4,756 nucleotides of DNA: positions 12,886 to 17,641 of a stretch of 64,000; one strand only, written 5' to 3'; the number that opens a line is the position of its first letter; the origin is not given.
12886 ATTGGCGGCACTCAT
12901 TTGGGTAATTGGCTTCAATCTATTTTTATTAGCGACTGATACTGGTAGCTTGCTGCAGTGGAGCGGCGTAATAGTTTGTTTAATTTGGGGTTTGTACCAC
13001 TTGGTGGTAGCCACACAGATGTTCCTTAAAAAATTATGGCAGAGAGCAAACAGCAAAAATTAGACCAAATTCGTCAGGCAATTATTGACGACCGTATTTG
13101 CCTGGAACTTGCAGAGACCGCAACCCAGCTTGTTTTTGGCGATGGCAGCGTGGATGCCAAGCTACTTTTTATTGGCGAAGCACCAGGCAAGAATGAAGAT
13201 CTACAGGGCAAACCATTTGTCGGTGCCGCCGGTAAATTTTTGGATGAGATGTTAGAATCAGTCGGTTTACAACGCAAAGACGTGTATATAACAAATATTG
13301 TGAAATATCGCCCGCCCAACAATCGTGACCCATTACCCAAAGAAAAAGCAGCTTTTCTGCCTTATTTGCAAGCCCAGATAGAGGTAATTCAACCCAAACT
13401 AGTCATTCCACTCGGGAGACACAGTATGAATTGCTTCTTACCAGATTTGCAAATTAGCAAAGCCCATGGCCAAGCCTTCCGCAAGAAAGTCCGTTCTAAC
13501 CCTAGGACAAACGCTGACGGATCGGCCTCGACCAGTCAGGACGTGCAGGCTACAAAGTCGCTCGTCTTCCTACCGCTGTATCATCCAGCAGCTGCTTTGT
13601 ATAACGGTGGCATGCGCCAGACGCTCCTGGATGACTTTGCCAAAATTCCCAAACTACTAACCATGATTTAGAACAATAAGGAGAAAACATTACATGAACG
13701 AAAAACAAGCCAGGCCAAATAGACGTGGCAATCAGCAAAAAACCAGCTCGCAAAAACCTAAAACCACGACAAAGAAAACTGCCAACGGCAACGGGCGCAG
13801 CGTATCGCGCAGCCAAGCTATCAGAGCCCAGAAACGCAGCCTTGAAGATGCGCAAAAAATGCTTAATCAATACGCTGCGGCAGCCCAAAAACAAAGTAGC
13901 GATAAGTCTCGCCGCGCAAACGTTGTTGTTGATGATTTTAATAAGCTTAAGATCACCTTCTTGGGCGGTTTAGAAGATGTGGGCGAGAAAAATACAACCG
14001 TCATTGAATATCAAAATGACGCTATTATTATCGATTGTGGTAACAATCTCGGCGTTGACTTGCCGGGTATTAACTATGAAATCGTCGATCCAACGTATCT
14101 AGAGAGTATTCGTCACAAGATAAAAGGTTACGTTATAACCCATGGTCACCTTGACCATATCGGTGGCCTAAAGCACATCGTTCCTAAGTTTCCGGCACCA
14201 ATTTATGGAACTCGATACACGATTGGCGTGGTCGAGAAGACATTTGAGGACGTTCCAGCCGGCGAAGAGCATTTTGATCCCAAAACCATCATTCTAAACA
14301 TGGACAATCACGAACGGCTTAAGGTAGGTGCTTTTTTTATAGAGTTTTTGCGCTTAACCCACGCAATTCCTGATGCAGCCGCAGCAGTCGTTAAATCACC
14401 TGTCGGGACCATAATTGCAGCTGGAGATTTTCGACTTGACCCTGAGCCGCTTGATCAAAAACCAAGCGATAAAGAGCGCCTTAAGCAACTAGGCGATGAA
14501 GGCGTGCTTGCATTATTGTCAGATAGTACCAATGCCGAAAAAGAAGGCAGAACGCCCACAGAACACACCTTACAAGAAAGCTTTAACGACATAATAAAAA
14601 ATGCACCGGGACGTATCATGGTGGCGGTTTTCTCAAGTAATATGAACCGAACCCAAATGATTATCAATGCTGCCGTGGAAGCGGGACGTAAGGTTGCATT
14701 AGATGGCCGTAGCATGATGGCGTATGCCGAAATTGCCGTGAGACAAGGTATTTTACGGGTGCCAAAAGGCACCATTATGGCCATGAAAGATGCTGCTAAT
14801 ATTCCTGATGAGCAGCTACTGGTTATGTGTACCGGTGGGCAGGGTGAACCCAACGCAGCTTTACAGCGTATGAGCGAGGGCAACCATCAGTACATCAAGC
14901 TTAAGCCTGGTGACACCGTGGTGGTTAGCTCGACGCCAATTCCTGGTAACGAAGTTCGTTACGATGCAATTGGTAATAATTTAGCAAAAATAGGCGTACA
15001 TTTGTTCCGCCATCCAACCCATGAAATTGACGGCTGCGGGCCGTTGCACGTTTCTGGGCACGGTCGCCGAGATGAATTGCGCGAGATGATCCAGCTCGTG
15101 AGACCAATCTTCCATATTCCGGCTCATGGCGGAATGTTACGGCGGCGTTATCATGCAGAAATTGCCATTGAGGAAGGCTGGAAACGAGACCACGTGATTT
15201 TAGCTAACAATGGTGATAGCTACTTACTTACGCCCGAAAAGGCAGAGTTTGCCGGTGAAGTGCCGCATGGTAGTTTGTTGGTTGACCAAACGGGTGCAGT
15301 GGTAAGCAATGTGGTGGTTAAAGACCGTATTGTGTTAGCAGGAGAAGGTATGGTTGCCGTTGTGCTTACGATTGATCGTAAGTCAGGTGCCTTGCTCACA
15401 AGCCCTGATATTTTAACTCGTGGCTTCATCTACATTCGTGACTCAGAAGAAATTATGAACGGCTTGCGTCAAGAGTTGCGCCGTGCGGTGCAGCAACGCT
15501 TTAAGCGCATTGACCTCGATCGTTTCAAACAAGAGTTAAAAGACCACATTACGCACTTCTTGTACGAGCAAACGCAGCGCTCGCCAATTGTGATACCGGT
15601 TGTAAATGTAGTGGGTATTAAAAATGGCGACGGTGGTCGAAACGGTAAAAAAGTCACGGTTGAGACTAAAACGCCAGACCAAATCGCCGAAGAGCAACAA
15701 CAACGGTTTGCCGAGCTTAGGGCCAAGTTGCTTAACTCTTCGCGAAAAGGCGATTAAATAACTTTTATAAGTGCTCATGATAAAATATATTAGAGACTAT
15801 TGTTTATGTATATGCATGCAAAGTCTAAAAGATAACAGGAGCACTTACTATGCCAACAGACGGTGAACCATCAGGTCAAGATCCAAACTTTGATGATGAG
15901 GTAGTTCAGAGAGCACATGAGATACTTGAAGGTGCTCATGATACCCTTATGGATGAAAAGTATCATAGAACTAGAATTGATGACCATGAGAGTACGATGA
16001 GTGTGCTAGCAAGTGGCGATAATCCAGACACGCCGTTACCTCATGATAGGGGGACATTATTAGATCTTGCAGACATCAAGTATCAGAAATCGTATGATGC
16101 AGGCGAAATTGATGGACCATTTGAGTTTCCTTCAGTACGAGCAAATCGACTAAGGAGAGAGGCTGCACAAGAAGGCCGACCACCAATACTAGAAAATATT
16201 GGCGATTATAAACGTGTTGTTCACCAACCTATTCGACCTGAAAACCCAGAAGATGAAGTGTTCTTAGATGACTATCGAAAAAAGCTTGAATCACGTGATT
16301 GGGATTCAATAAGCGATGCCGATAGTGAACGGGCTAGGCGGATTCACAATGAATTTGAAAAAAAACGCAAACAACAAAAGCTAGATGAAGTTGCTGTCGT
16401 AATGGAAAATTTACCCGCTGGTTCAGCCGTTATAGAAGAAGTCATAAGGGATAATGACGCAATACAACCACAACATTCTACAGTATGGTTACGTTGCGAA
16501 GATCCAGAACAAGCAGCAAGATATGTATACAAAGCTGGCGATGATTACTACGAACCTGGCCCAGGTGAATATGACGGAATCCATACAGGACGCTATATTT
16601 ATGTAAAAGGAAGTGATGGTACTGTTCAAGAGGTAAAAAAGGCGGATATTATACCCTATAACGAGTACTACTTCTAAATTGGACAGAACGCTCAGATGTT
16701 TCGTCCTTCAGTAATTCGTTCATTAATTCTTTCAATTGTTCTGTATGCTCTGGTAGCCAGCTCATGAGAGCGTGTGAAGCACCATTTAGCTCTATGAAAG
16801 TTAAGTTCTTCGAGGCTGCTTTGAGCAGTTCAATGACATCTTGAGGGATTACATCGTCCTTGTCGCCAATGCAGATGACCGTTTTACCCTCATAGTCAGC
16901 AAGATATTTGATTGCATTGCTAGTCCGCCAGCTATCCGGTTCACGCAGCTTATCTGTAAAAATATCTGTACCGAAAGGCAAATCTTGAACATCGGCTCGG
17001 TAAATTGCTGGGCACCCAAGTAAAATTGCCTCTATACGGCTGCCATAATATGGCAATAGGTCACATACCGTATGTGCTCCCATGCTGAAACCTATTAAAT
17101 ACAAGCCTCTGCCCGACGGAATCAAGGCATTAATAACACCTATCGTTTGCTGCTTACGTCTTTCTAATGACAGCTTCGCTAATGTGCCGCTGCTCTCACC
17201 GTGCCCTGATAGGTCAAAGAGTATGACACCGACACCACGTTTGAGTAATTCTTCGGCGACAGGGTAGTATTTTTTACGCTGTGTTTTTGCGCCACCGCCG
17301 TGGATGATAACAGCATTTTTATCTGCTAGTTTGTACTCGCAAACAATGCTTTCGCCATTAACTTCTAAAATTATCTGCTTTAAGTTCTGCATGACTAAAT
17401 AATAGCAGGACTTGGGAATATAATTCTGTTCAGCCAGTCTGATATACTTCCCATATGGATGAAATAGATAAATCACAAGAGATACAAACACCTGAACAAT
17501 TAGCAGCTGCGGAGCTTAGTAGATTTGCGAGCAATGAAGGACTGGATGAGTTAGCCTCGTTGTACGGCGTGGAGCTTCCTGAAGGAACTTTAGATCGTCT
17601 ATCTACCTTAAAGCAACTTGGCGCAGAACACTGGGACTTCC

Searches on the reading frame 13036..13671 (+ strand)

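Call 57: search_protein_families(library=pfam, proteins=[window:13036-13671:+], max_evalue=0.001)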
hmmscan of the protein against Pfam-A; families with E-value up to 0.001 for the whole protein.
window:13036-13671:+ (211 aa): 1 family
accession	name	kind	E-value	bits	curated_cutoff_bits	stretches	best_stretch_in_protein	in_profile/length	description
PF03167.25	UDG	-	3.6e-35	121.5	24.3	1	34-194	1-129/141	Uracil DNA glycosylase superfamily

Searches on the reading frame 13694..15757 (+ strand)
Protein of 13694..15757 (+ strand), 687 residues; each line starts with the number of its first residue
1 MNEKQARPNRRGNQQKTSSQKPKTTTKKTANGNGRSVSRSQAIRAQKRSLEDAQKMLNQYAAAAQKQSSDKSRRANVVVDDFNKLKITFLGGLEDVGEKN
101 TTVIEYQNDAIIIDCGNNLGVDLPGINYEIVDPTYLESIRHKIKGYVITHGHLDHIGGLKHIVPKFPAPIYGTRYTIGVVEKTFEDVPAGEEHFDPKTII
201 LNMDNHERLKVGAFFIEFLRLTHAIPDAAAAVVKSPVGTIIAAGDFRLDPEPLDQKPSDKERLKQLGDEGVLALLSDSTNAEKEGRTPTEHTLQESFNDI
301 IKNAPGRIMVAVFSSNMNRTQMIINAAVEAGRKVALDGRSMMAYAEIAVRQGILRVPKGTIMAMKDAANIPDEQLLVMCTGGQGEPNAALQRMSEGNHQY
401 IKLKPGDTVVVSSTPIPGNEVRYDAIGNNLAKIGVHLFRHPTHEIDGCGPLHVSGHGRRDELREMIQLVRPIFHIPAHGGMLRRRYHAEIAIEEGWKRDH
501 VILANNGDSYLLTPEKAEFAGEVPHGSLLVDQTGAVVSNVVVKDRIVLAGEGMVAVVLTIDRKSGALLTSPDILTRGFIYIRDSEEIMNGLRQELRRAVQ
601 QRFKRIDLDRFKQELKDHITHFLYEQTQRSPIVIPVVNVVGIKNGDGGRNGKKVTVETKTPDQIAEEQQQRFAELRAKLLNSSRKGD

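Call 45: find_related_loci(query=window:13694-15757:+, collection=metagenome_contigs, flank=10000)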
Query window:13694-15757:+ (687 aa) in metagenome_contigs; peptide patterns used: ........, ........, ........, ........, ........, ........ (x = any residue, [..] = any of these).
147 stretches matched a pattern; 49 encode a relative of the query (tblastn E <= 1e-3); 49 distinct loci.
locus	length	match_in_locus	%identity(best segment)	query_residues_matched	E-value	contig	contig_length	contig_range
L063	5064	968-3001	70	11-681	0e+0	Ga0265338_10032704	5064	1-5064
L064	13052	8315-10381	69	2-686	0e+0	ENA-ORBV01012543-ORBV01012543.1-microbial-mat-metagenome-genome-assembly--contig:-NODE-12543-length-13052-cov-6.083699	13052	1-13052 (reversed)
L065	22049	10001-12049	65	1-685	0e+0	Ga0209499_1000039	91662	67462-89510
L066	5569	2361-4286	65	38-685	0e+0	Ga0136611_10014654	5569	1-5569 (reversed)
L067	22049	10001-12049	65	1-685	0e+0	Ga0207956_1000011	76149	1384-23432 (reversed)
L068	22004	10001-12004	61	1-685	0e+0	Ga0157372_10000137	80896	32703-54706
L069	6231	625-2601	63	11-685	0e+0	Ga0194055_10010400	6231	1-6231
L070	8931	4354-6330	62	11-685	0e+0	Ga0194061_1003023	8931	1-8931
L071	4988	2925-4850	64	38-685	0e+0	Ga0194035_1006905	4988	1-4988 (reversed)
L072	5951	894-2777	66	51-685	0e+0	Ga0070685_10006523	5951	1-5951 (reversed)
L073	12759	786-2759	64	28-685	0e+0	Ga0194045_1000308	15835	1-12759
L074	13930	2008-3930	64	38-685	0e+0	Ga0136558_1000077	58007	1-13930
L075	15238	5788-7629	66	28-643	0e+0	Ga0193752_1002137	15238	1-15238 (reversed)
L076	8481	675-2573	61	38-680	0e+0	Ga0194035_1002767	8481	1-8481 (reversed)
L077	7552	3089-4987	61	38-680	0e+0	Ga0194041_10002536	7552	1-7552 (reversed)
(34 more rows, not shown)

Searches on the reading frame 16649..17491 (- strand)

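Call 57: search_protein_families(library=pfam, proteins=[window:16649-17491:-], max_evalue=0.001)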
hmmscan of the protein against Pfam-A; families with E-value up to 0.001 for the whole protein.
window:16649-17491:- (280 aa): 4 families
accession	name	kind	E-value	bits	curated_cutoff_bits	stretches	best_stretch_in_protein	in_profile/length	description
PF00561.26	Abhydrolase_1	-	6.1e-15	56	25.8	1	61-161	4-102/245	alpha/beta hydrolase fold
PF12146.15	Hydrolase_4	-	1.1e-12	48.2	27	1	60-166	7-114/239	Serine aminopeptidase, S33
PF12697.13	Abhydrolase_6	-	2.6e-10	41.8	26.3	1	61-180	2-107/217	Alpha/beta hydrolase family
PF20408.4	Abhydrolase_11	-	5.6e-05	23.4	27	0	59-146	4-94/193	Alpha/beta hydrolase domain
